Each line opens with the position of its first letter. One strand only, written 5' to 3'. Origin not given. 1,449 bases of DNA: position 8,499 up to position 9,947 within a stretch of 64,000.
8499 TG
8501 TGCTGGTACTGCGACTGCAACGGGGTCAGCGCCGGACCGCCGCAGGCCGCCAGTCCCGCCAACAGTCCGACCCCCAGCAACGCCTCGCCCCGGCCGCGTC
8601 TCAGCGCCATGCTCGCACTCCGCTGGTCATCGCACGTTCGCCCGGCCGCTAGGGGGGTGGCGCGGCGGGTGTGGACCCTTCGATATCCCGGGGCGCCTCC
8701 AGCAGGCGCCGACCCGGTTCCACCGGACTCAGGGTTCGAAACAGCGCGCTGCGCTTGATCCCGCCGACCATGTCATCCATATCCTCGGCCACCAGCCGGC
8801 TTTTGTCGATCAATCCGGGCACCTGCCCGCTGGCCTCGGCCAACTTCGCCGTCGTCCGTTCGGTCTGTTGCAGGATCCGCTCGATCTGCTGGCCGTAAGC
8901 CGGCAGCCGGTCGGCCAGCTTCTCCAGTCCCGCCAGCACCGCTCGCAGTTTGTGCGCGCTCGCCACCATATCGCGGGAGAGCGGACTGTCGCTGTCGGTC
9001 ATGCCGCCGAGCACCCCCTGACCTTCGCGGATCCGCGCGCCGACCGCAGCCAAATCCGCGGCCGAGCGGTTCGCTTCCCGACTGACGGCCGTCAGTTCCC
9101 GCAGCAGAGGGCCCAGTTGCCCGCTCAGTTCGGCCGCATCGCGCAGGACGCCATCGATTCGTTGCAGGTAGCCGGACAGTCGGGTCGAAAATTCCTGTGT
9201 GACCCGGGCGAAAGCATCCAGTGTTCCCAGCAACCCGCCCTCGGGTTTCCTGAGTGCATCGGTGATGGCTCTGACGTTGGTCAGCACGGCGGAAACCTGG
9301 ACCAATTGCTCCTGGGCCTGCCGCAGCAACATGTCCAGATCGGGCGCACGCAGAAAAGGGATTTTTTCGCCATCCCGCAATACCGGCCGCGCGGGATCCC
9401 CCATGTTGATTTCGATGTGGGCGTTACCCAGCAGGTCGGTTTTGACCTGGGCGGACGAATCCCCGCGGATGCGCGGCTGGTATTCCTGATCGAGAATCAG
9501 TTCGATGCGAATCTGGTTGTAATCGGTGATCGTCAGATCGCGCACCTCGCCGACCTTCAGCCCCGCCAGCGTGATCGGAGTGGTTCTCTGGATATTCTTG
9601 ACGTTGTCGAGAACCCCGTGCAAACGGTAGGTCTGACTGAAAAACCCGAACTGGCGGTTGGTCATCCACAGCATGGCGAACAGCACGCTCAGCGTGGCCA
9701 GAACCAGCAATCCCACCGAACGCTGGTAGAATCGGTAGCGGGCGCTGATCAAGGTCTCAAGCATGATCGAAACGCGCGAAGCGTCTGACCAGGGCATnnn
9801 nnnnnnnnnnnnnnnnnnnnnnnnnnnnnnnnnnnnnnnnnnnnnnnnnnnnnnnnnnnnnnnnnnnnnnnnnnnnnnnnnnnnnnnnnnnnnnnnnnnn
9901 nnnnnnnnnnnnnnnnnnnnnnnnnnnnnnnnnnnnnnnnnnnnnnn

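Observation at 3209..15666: Candidate new envelope signalling system: kinase/pseudokinase-FGE pair, MCE module with a dead ATPase, TPR lipoprotein, PEGA scaffold and PP2C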

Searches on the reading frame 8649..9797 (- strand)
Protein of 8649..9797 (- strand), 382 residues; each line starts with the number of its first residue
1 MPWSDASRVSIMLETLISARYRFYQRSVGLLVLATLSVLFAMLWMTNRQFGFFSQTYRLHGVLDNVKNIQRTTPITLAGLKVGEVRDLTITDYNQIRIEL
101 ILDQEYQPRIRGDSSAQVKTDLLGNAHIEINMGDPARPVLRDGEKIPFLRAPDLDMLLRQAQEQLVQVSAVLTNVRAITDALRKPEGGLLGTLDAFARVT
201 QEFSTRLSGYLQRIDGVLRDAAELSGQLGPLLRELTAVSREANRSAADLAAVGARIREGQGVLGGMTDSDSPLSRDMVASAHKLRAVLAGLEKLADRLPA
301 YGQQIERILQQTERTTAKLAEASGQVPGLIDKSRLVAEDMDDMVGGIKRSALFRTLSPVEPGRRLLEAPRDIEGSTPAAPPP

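Call 4: search_protein_families(library=pfam, proteins=[window:8649-9797:-], max_evalue=0.01)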
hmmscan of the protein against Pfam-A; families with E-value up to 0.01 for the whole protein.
window:8649-9797:- (382 aa): 4 families
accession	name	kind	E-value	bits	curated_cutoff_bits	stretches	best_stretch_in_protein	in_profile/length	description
PF02470.25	MlaD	-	1.3e-13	51.4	25.1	1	55-133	1-81/81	MlaD protein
PF11887.13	Mce4_CUP1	-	1.2e-06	28.7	32.6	1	263-365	59-160/222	Cholesterol uptake porter CUP1 of Mce4, putative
PF06103.16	DUF948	-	2e-05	25.1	37.2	0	214-250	28-64/89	Bacterial protein of unknown function (DUF948)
PF06009.19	Laminin_II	-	0.0064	16.9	33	0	275-343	2-71/138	Laminin Domain II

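Call 7: find_homologous_proteins(query=window:8649-9797:-, max_evalue=0.00001)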
Query window:8649-9797:- (382 aa): 55 proteins with E <= 0.00001 among 8000 candidates.
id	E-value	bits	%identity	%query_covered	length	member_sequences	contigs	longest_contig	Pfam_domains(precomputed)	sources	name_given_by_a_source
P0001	4.2e-233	791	100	97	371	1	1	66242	PF06103.17,PF11887.14,PF02470.26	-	-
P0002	5.5e-200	682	87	97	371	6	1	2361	PF11887.14,PF02470.26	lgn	-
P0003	3.7e-198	676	86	97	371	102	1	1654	PF11887.14,PF02470.26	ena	-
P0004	8.6e-195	665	85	97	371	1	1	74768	PF11887.14,PF02470.26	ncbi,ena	-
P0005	1.8e-167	575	72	97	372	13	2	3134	PF28544.1,PF11887.14,PF02470.26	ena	-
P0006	1.6e-165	569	73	97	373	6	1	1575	PF06103.17,PF02470.26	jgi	jgi:ABC-type transporter Mla subunit MlaD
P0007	4.8e-164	564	72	97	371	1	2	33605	PF28544.1,PF06103.17,PF02470.26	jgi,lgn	jgi:ABC-type transporter Mla subunit MlaD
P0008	1.1e-163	563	69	100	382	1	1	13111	PF02470.26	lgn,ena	-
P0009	1.7e-162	559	69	100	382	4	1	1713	PF11887.14,PF02470.26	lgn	-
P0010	2.3e-162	558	70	98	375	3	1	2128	PF02470.26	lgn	-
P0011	4.2e-162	557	71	97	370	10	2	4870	PF28544.1,PF06103.17,PF02470.26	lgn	-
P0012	4.4e-161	554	71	97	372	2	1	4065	PF28544.1,PF06103.17,PF02470.26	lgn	-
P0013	7.5e-161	553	72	97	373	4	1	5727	PF06103.17,PF02470.26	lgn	-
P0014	9.7e-161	553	71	97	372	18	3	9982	PF11887.14,PF02470.26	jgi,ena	-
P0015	3.1e-160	551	70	97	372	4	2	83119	PF02470.26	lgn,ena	-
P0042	1.1e-132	461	62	97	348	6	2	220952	PF02470.26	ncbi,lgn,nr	ncbi:MAG: MlaD family protein [Candidatus Contendobacter sp.]|nr:MlaD family protein [Candidatus Con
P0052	9.5e-121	421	58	97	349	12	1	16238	PF28544.1,PF11887.14,PF02470.26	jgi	-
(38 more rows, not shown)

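Call 8: find_encoding_contigs(protein=P0042, flank=10000, max_places=2)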
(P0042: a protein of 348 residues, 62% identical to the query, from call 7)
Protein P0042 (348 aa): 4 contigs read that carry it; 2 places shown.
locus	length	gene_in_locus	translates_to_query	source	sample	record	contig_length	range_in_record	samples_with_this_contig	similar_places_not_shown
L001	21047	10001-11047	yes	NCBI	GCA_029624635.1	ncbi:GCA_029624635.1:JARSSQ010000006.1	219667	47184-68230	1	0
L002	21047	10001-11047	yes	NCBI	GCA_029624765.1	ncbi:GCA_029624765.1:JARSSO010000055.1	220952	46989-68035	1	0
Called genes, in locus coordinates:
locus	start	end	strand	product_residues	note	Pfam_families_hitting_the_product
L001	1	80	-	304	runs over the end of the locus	PF13672:PP2C_2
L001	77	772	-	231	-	PF00092:VWA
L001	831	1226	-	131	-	PF01850:PIN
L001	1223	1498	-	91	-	PF04014:MazE_antitoxin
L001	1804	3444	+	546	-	PF00342:PGI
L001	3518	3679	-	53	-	PF08085:Entericidin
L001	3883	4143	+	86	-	PF04325:DUF465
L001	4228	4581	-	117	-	-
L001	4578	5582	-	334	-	PF07228:SpoIIE (faint)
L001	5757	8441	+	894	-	PF00069:Pkinase, PF07714:PK_Tyr_Ser-Thr (weak), PF03781:FGE-sulfatase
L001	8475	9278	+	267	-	PF02405:MlaE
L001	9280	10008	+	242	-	PF00005:ABC_tran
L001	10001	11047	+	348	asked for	PF02470:MlaD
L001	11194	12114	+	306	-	PF07719:TPR_2 (faint), PF13424:TPR_12 (weak), PF17874:TPR_MalT (faint), PF00515:TPR_1 (faint), PF13424:TPR_12, PF13432:TPR_16 (weak), PF14559:TPR_19 (weak), PF13424:TPR_12 (weak), +1 more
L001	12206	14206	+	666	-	PF00069:Pkinase, PF01636:APH (faint), PF07714:PK_Tyr_Ser-Thr, PF03109:ABC1 (weak), PF03781:FGE-sulfatase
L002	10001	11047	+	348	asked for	PF02470:MlaD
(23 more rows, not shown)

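Call 9: find_encoding_contigs(protein=P0052, flank=10000, max_places=2)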
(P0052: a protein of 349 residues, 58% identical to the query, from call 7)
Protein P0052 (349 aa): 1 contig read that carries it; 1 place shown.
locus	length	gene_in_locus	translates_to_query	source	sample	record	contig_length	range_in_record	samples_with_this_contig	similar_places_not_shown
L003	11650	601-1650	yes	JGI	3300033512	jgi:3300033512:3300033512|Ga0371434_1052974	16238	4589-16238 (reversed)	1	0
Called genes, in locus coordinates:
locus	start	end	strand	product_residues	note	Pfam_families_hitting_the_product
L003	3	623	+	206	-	?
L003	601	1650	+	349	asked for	PF02470:MlaD, PF28544:Helical_needle (faint), PF11887:Mce4_CUP1 (weak)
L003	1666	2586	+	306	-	-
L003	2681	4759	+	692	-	PF00069:Pkinase, PF07714:PK_Tyr_Ser-Thr, PF03109:ABC1, PF06293:Kdo (weak), PF03781:FGE-sulfatase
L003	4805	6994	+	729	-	PF03783:CsgG (faint), PF14900:DUF4493 (faint), PF07495:Y_Y_Y (faint), PF13620:CarboxypepD_reg (faint), PF13715:CarbopepD_reg_2 (faint), PF20608:Phage_tube_C (faint), PF22904:NOMO1-like_2nd (faint), PF08308:PEGA (weak), +1 more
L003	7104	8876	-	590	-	PF00390:malic, PF03949:Malic_M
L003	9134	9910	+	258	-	PF00378:ECH_1, PF16113:ECH_2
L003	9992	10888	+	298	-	PF02737:3HCDH_N, PF00725:3HCDH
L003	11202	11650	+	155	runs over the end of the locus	PF02082:Rrf2, PF08100:Dimerisation (weak)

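Call 18: search_protein_representatives(alignment_id=A1)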
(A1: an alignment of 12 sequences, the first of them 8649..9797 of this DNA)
Query: 12 sequences, 372 profile positions. Proteins with E-value up to 0.001 (for the whole library): 6912; up to 1e-10: 1453; up to 1e-30: 15. The best 150 are listed.
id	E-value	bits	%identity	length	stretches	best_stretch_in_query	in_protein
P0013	1.6e-196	669.3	-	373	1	2-369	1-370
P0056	1.7e-91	323.7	-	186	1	49-227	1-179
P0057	9.3e-90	317.9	-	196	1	105-300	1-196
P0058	1.1e-73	265.1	-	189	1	160-369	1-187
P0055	6.5e-63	229.6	-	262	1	1-119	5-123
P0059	1.5e-45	172.5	-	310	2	9-191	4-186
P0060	5.3e-44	167.4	-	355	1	9-370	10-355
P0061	1.3e-38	149.6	-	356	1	8-368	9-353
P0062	9.6e-38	146.8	-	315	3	9-193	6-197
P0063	1.2e-35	139.8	-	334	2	9-239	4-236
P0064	3.1e-35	138.5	-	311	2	9-175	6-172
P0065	3.8e-35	138.2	-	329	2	9-219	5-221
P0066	5.8e-33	131.0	-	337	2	14-245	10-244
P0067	4.1e-32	128.3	-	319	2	10-221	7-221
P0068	3.3e-31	125.3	-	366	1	8-354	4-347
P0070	2.3e-30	122.5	-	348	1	3-360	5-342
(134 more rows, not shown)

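Call 19: find_encoding_contigs(protein=P0060, flank=10000, max_places=3)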
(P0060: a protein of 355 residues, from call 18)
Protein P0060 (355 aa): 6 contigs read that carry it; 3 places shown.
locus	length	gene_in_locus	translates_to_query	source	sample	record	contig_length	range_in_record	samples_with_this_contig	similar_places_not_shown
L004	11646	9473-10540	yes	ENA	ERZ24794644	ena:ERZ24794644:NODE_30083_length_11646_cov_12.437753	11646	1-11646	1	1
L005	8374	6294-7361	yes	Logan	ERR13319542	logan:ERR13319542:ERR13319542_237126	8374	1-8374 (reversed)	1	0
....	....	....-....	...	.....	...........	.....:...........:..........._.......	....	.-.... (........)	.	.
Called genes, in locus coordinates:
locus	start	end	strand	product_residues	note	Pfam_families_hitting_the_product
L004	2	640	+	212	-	?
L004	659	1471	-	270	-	PF00149:Metallophos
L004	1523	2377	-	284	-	PF00795:CN_hydrolase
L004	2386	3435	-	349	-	PF18912:DZR_2, PF00156:Pribosyltran, PF14681:UPRTase (weak), PF00462:Glutaredoxin, PF13417:GST_N_3 (weak)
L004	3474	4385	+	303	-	PF13489:Methyltransf_23, PF13847:Methyltransf_31 (weak), PF08241:Methyltransf_11, PF08242:Methyltransf_12, PF13649:Methyltransf_25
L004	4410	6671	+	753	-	PF12796:Ank_2, PF00023:Ank (weak), PF13637:Ank_4 (weak), PF12450:vWF_A, PF00092:VWA, PF13519:VWA_2, PF13768:VWA_3 (weak), PF12034:YfbK_C, +2 more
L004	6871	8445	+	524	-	PF03853:YjeF_N, PF01256:Carb_kinase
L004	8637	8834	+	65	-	-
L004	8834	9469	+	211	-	PF00005:ABC_tran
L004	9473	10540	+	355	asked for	PF02470:MlaD, PF28544:Helical_needle (faint)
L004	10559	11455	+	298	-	PF00515:TPR_1 (faint), PF07719:TPR_2 (faint), PF17874:TPR_MalT (faint), PF13176:TPR_7 (faint), PF13181:TPR_8 (faint), PF13432:TPR_16 (faint), PF13424:TPR_12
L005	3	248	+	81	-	?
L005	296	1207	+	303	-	PF13489:Methyltransf_23, PF13847:Methyltransf_31 (weak), PF08241:Methyltransf_11, PF08242:Methyltransf_12, PF13649:Methyltransf_25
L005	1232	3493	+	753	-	PF12796:Ank_2, PF00023:Ank (weak), PF13637:Ank_4 (weak), PF12450:vWF_A, PF00092:VWA, PF13519:VWA_2, PF13768:VWA_3 (weak), PF12034:YfbK_C, +2 more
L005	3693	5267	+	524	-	PF03853:YjeF_N, PF01256:Carb_kinase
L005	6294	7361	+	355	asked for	PF02470:MlaD, PF28544:Helical_needle (faint)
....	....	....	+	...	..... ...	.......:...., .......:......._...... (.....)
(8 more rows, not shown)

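Call 20: find_encoding_contigs(protein=P0061, flank=10000, max_places=3)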
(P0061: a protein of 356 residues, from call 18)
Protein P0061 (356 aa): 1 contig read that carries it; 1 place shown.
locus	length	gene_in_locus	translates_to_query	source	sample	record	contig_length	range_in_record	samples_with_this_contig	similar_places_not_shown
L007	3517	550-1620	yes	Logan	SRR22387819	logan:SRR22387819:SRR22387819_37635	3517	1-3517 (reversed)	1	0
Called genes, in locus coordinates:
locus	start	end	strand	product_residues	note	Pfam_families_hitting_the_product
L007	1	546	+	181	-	?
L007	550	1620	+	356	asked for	PF02470:MlaD, PF28544:Helical_needle (faint), PF04108:ATG17_like (weak)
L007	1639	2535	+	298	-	PF14938:SNAP (faint), PF00515:TPR_1 (faint), PF07719:TPR_2 (faint), PF13424:TPR_12 (faint), PF13428:TPR_14 (faint), PF17874:TPR_MalT (faint), PF13432:TPR_16 (faint)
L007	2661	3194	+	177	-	PF02557:VanY (faint), PF13539:Peptidase_M15_4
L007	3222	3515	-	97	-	?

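Call 24: find_related_loci(query=A3, collection=genome_contigs, flank=10000)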
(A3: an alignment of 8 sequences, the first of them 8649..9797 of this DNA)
Query A3 (382 aa) in genome_contigs; peptide patterns used: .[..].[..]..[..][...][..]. (x = any residue, [..] = any of these).
97 stretches matched a pattern; 41 encode a relative of the query (tblastn E <= 1e-3); 41 distinct loci.
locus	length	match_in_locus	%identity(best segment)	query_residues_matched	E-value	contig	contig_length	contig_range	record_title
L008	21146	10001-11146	88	1-382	0e+0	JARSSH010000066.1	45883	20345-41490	MAG: Candidatus Competibacter sp. isolate SCELSE-2-Com NODE_932_length_45883_cov_167.183403, whole genome shotgun sequen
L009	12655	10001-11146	87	1-382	0e+0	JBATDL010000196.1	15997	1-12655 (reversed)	MAG: Candidatus Competibacter sp. isolate MFD10475_ilm_asm_bin27 k127_63871, whole genome shotgun sequence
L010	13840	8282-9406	87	1-375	0e+0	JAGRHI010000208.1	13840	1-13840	MAG: Candidatus Competibacteraceae bacterium isolate HKST-UBA195 2015-01-06_1_(paired)_contig_112341, whole genome shotg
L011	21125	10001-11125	86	1-375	0e+0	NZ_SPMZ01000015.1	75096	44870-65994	Candidatus Competibacter phosphatis strain SBR_G GAO5_binned_c15, whole genome shotgun sequence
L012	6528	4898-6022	86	1-375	0e+0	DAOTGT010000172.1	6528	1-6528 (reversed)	MAG TPA_asm: Candidatus Competibacter sp. isolate AMR_MDS_3070 NODE_14016_length_6528_cov_34.077089, whole genome shotgu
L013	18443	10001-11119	85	1-373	0e+0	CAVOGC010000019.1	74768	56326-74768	MAG: uncultured Gammaproteobacteria bacterium isolate MFD09964.bin.1.117 genome assembly, contig: contig_33818, whole ge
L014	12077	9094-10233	70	4-381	2e-172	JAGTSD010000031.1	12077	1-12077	MAG: Proteobacteria bacterium isolate CTSoil_131 scaffold_4824, whole genome shotgun sequence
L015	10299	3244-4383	69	4-382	8e-172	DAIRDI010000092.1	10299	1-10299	MAG TPA_asm: Candidatus Competibacteraceae bacterium isolate CTOTU7347 NODE_9066_length_10299_cov_4.414877, whole genome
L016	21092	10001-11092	71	10-371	7e-168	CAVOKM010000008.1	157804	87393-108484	MAG: uncultured Gammaproteobacteria bacterium isolate MFD00032.bin.3.322 genome assembly, contig: contig_36242, whole ge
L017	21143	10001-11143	68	1-381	8e-166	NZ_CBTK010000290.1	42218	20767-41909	Candidatus Contendobacter odensis Run_B_J11, whole genome shotgun sequence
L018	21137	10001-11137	68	3-380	2e-164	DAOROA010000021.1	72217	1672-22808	MAG TPA_asm: Candidatus Competibacter sp. isolate AMR_MDS_5433 NODE_264_length_72217_cov_6.740986, whole genome shotgun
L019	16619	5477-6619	71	4-382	7e-176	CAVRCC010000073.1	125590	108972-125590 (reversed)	MAG: uncultured Gammaproteobacteria bacterium isolate MFD00032.bin.3.53 genome assembly, contig: contig_95384, whole gen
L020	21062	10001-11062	63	4-381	8e-150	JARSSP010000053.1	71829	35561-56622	MAG: Candidatus Contendobacter sp. isolate SCELSE-3-Con NODE_433_length_71829_cov_129.870677, whole genome shotgun seque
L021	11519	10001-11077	62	1-382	3e-148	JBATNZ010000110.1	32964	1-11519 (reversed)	MAG: Candidatus Contendobacter sp. isolate MFD10518_ilm_asm_bin19 k127_273548, whole genome shotgun sequence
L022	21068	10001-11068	62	4-382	5e-148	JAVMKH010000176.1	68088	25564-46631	MAG: Candidatus Contendobacter sp. isolate SCELSE-6-Con G12SPAdes_bin.052_0000000176, whole genome shotgun sequence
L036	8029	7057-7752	28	2-227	2e-25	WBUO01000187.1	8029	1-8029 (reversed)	MAG: Dechloromonas sp. isolate SB18 contig_3333, whole genome shotgun sequence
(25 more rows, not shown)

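Call 33: find_encoding_contigs(protein=P0059, flank=10000, max_places=2)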
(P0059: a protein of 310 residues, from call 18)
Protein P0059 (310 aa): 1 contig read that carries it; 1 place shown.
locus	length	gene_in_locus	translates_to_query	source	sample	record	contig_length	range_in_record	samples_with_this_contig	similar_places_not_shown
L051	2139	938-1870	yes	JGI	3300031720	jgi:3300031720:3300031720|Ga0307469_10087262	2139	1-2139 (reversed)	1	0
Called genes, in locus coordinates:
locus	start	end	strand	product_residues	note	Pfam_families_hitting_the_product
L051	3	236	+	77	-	?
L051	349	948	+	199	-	PF00005:ABC_tran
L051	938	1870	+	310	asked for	PF02470:MlaD, PF11887:Mce4_CUP1 (faint)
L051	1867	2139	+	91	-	?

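Call 34: find_encoding_contigs(protein=P0062, flank=10000, max_places=2)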
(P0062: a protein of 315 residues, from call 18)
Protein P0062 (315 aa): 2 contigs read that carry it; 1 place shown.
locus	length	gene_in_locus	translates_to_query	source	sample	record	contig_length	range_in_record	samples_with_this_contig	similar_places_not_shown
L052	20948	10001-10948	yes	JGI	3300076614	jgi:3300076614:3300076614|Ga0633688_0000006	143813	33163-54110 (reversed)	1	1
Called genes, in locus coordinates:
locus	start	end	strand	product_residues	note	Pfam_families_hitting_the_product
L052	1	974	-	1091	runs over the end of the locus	PF13578:Methyltransf_24 (faint), PF00535:Glycos_transf_2, PF13641:Glyco_tranf_2_3, PF00534:Glycos_transf_1, PF13524:Glyco_trans_1_2 (faint), PF13692:Glyco_trans_1_4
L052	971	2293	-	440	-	PF00005:ABC_tran, PF14524:Wzt_C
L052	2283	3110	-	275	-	PF01061:ABC2_membrane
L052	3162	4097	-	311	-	PF00535:Glycos_transf_2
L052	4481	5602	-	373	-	PF01041:DegT_DnrJ_EryC1, PF01212:Beta_elim_lyase (weak), PF00266:Aminotran_5 (weak)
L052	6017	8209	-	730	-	PF00580:UvrD-helicase, PF13245:AAA_19, PF13087:AAA_12 (faint), PF13361:UvrD_C, PF13538:UvrD_C_2, PF21196:PcrA_UvrD_tudor (weak)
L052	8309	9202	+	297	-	PF02405:MlaE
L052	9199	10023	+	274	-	PF00005:ABC_tran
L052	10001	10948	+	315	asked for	PF06103:DUF948 (faint), PF02470:MlaD, PF11887:Mce4_CUP1 (weak), PF28544:Helical_needle (faint)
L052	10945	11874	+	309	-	PF13424:TPR_12 (faint), PF13432:TPR_16 (faint), PF17874:TPR_MalT (weak)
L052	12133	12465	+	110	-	-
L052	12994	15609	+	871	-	PF00133:tRNA-synt_1, PF09334:tRNA-synt_1g, PF13603:tRNA-synt_1_2, PF00133:tRNA-synt_1, PF08264:Anticodon_1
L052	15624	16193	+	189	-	PF04390:LptE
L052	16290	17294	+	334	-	PF06144:DNA_pol3_delta (weak), PF14840:DNA_pol3_delt_C (weak)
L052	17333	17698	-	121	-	-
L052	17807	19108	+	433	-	PF00171:Aldedh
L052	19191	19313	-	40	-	-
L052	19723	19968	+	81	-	PF10636:hemP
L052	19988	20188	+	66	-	-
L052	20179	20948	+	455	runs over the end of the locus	PF10087:DUF2325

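Call 54: search_protein_families(library=ncbifam, proteins=[window:8649-9797:-], max_evalue=0.001)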
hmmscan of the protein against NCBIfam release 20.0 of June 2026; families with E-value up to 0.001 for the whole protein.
window:8649-9797:- (382 aa): 2 families
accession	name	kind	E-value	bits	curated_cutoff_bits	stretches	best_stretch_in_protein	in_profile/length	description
TIGR00996.1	Mtu_fam_mce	paralog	5.5e-24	84.9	140.5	2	31-257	6-233/291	MCE family protein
TIGR04430.1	OM_asym_MlaD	equivalog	1.2e-16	60.9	135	1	24-146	5-127/146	outer membrane lipid asymmetry maintenance protein MlaD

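Call 55: search_protein_families(library=padloc, proteins=[window:8649-9797:-], max_evalue=0.001)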
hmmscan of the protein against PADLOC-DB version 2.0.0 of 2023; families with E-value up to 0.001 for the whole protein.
window:8649-9797:- (382 aa): 0 families

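Call 58: find_encoding_contigs(protein=P0068, flank=10000, max_places=2)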
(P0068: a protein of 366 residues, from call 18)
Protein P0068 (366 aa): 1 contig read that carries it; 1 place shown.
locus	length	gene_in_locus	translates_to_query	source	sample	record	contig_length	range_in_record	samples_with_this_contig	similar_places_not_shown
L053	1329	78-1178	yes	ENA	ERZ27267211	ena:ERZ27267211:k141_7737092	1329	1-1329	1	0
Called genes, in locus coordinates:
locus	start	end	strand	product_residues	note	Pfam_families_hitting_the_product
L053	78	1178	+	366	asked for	PF02470:MlaD, PF28544:Helical_needle (weak), PF11887:Mce4_CUP1 (faint)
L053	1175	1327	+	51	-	?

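Call 59: find_encoding_contigs(protein=P0070, flank=10000, max_places=2)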
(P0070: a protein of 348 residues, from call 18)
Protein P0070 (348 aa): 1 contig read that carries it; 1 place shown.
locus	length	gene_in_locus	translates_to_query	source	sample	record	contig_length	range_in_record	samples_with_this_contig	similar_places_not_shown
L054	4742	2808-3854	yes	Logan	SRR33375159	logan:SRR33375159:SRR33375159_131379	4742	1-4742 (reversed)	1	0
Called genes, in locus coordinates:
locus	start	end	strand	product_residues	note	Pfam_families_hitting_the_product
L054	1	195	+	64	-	?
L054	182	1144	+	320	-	PF00072:Response_reg, PF00990:GGDEF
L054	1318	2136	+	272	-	PF02405:MlaE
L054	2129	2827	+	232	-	PF00005:ABC_tran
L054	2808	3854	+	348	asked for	PF02470:MlaD (weak)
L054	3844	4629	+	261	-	PF00515:TPR_1 (faint), PF07719:TPR_2 (faint), PF13424:TPR_12 (faint)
